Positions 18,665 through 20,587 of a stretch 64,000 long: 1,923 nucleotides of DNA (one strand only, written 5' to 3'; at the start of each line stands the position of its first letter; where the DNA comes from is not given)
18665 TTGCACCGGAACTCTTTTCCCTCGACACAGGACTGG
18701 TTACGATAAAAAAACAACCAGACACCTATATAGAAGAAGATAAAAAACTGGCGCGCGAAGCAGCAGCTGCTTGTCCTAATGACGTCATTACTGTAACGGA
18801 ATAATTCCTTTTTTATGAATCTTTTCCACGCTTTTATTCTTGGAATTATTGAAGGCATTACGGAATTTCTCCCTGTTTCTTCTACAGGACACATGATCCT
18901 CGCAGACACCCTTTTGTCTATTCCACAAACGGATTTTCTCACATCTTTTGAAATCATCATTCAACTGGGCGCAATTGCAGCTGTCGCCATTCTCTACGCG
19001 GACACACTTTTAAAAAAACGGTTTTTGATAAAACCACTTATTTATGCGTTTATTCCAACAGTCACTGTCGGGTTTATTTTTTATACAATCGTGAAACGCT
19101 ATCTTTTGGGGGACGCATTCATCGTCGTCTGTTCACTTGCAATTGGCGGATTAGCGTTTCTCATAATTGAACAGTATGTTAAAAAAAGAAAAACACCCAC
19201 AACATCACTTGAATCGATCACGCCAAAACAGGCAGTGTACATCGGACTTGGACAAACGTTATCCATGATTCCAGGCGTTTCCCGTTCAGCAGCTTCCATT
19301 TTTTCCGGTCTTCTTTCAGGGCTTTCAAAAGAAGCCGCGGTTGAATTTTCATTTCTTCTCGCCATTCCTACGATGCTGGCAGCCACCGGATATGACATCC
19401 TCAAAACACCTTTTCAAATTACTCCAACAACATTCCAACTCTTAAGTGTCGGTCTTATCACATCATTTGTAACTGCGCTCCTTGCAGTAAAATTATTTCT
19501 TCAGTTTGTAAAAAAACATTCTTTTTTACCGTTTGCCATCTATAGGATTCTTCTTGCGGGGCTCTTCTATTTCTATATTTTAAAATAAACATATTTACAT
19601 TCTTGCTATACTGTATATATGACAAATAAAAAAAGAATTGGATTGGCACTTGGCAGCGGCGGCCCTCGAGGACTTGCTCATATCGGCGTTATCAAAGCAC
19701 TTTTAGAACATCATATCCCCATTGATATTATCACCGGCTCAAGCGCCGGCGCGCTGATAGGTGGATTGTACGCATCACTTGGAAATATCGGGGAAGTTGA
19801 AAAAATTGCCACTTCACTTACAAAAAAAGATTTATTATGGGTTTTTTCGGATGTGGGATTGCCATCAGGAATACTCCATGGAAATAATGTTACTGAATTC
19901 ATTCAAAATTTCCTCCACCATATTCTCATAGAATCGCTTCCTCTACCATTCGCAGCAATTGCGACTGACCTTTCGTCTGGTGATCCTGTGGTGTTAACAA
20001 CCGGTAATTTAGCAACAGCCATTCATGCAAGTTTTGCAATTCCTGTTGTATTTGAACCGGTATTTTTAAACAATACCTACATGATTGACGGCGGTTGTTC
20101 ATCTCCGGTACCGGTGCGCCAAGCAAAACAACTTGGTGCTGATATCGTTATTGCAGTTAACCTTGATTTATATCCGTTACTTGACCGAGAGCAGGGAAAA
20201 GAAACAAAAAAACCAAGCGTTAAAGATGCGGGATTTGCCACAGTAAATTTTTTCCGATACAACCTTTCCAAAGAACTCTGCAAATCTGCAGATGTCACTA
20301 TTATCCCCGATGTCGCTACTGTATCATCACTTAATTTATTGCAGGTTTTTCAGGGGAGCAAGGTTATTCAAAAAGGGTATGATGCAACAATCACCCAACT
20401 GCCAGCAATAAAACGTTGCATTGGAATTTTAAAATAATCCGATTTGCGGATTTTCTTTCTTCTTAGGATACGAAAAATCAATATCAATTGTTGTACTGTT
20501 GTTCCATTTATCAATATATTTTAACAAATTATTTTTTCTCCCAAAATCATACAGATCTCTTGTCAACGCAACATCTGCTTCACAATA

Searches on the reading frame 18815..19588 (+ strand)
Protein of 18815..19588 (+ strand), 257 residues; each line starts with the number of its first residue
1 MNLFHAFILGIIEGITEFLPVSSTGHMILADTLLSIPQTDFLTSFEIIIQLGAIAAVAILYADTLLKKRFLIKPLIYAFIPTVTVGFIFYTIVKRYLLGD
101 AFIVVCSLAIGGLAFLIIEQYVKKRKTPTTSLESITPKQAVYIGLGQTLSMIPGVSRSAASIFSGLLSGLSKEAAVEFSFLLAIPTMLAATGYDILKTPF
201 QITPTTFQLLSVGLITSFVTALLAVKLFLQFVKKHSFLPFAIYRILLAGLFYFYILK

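Call 11: search_protein_families(library=pfam, proteins=[window:18815-19588:+], max_evalue=0.001)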
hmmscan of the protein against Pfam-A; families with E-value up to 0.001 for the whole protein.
window:18815-19588:+ (257 aa): 1 family
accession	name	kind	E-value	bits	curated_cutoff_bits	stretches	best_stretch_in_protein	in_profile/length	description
PF02673.24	BacA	-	2.3e-68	231.1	33.4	1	6-249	1-256/257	Bacitracin resistance protein BacA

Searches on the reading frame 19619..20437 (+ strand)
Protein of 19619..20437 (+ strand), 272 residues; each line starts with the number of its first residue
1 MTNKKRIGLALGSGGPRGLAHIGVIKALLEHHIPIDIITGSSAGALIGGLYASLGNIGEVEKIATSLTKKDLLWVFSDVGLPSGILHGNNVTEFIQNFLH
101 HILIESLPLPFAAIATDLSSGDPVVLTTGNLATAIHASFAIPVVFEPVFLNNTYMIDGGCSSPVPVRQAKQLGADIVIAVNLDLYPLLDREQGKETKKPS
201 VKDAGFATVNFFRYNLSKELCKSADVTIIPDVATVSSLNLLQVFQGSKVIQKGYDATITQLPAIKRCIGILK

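Call 11: search_protein_families(library=pfam, proteins=[window:19619-20437:+], max_evalue=0.001)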
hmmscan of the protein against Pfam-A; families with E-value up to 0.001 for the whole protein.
window:19619-20437:+ (272 aa): 1 family
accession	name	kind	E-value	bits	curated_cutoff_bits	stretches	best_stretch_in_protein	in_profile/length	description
PF01734.28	Patatin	-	1.1e-28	101.1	27.7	1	9-169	1-190/191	Patatin-like phospholipase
